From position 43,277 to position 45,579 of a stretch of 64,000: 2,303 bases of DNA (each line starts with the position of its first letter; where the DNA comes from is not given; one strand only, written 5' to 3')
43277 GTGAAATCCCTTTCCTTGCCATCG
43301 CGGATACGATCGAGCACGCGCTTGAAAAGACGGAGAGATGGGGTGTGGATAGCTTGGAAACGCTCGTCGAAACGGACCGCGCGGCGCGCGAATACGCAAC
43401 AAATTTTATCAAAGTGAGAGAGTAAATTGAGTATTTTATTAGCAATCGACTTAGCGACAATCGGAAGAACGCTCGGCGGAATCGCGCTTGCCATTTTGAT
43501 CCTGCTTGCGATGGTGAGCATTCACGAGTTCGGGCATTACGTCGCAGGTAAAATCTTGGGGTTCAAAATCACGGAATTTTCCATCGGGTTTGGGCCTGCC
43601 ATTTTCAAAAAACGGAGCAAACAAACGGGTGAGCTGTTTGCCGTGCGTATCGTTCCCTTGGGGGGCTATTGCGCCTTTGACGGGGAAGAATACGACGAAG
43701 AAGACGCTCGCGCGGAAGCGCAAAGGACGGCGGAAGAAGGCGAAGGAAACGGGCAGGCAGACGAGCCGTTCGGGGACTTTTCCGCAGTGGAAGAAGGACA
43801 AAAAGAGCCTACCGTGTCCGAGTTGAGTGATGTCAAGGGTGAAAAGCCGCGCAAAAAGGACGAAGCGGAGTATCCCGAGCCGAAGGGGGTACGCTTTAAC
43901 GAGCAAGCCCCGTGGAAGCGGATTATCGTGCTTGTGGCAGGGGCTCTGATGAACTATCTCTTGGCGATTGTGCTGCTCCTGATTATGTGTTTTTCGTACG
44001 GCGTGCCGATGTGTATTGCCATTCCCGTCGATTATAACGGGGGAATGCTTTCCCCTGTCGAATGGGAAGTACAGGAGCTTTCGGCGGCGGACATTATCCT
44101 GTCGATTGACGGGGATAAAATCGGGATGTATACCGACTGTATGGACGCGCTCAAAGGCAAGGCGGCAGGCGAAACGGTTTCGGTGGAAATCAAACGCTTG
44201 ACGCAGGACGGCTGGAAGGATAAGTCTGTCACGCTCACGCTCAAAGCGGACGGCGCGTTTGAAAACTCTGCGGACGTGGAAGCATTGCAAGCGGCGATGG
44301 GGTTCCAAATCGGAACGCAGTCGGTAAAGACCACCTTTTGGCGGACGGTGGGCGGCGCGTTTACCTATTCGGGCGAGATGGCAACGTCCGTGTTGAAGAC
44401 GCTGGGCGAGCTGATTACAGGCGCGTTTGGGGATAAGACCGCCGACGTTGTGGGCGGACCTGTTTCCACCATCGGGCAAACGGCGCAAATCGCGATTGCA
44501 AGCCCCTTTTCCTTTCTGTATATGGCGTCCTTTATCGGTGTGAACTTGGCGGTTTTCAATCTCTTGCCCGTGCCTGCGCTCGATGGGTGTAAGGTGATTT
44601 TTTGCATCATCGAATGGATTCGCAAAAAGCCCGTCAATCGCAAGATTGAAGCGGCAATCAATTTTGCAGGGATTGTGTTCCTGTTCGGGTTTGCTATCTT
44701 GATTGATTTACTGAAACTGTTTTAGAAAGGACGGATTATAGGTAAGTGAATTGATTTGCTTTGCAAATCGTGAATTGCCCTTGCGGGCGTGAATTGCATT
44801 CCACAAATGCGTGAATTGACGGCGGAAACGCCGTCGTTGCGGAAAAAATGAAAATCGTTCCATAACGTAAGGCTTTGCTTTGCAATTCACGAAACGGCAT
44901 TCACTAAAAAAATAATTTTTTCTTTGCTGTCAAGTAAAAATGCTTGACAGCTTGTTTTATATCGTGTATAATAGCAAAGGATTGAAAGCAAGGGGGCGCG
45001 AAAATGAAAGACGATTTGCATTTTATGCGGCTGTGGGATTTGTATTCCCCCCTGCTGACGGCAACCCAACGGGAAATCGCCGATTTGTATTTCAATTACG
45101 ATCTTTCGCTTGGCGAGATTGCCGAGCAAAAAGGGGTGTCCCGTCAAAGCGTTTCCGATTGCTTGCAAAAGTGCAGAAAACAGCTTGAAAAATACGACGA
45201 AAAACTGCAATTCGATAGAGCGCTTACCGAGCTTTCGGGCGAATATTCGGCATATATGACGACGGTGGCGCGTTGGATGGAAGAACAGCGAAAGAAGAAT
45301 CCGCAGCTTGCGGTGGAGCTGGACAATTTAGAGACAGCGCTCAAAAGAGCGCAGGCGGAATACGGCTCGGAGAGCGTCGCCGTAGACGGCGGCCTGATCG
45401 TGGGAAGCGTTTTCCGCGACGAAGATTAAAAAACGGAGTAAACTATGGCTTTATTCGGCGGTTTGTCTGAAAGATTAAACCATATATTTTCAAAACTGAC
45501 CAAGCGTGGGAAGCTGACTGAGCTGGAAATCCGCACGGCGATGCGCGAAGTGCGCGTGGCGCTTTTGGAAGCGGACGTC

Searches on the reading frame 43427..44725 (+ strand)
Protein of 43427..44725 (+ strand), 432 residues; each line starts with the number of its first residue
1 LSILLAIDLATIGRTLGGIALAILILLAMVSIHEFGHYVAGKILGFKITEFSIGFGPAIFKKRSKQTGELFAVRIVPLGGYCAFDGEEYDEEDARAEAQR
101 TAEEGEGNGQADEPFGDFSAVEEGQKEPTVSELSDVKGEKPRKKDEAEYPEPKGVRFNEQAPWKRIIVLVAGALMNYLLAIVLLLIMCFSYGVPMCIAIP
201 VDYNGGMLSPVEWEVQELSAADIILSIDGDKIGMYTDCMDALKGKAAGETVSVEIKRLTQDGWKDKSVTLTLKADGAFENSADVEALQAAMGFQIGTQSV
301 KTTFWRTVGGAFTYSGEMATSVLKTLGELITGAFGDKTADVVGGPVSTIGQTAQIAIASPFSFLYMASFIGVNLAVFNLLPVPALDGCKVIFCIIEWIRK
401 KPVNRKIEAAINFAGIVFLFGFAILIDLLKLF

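Call 27: find_encoding_contigs(protein=window:43427-44725:+, flank=3000, max_places=10)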
Protein window:43427-44725:+ (432 aa): no gene with exactly this product is on record in the collection.

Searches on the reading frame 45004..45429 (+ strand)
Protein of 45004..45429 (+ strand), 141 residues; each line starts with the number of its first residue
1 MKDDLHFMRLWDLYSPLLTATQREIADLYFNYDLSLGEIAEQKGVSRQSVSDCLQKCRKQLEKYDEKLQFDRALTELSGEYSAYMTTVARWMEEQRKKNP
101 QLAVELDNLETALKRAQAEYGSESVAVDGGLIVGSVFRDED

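Call 32: find_encoding_contigs(protein=window:45004-45429:+, flank=3000, max_places=10)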
Protein window:45004-45429:+ (141 aa): 5 contigs read that carry it; 4 places shown.
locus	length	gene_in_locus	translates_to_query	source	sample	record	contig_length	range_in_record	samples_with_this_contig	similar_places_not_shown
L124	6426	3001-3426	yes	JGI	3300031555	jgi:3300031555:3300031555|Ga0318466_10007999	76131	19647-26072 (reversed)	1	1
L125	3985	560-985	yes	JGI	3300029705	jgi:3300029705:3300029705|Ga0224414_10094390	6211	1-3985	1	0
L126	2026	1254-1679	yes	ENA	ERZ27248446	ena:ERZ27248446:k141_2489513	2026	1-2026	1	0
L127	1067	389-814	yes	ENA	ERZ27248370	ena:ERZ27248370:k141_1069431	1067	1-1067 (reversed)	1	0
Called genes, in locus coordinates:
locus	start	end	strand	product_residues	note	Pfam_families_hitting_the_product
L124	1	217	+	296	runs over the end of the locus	PF01148:CTP_transf_1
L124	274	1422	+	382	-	PF02670:DXP_reductoisom, PF08436:DXP_redisom_C, PF13288:DXPR_C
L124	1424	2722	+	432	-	PF02163:Peptidase_M50, PF13180:PDZ_2 (weak)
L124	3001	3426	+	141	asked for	PF04297:UPF0122, PF04545:Sigma70_r4 (weak)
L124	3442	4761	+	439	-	PF02881:SRP54_N, PF06414:Zeta_toxin (weak), PF00448:SRP54, PF01656:CbiA (weak), PF13671:AAA_33 (weak), PF02978:SRP_SPB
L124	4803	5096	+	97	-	PF00886:Ribosomal_S16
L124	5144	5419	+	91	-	PF13083:KH_KhpA-B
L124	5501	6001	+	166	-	PF01782:RimM, PF24986:PRC_RimM (weak)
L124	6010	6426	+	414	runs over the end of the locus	-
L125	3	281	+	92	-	?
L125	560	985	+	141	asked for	PF04297:UPF0122, PF04545:Sigma70_r4 (weak)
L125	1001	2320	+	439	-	PF02881:SRP54_N, PF06414:Zeta_toxin (weak), PF00448:SRP54, PF01656:CbiA (weak), PF13671:AAA_33 (weak), PF02978:SRP_SPB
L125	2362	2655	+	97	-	PF00886:Ribosomal_S16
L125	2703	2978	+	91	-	PF13083:KH_KhpA-B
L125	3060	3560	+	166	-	PF01782:RimM, PF24986:PRC_RimM (weak)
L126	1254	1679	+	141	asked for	PF04297:UPF0122, PF04545:Sigma70_r4 (weak)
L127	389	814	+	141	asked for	PF04297:UPF0122, PF04545:Sigma70_r4 (weak)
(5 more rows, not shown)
